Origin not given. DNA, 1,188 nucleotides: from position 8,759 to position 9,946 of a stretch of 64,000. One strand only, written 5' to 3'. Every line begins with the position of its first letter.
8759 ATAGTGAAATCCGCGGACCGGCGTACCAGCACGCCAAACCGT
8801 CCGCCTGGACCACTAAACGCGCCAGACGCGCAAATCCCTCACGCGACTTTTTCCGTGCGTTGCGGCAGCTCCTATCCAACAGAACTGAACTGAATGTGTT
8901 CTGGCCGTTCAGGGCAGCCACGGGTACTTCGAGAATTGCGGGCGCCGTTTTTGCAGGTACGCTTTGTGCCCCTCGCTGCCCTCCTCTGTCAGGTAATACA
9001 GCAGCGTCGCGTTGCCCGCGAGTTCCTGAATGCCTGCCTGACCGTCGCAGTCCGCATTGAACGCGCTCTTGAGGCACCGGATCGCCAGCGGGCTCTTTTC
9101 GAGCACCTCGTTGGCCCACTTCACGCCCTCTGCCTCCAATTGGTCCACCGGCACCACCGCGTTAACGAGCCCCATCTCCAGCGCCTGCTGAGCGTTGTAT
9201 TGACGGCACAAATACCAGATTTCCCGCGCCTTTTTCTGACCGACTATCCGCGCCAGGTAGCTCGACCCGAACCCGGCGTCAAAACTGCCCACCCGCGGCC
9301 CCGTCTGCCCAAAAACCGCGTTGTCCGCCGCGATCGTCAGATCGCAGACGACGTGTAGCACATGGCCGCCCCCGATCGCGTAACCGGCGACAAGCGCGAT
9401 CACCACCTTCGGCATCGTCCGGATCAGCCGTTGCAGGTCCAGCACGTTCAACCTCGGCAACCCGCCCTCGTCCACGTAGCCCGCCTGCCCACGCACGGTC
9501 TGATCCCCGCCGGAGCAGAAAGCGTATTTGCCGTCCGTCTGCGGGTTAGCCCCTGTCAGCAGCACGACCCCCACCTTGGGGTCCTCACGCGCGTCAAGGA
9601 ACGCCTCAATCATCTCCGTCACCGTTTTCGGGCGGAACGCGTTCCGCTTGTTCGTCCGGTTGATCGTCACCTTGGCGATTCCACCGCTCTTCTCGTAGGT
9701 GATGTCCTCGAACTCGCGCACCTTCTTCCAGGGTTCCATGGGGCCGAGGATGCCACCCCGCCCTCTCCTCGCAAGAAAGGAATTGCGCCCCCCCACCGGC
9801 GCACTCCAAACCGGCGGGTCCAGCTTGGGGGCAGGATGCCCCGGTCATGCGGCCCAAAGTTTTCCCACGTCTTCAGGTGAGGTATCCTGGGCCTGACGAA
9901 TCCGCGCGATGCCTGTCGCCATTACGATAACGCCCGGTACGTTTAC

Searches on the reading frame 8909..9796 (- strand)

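Call 39: search_protein_families(library=pfam, proteins=[window:8909-9796:-], max_evalue=0.0001)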
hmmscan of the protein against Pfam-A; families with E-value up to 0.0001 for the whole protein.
window:8909-9796:- (295 aa): 2 families
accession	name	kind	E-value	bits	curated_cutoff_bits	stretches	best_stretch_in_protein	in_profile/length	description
PF00378.25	ECH_1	-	8e-75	251.8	27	1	35-289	1-249/251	Enoyl-CoA hydratase/isomerase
PF16113.10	ECH_2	-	1.5e-17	64.6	27.2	1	41-222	2-179/335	Enoyl-CoA hydratase/isomerase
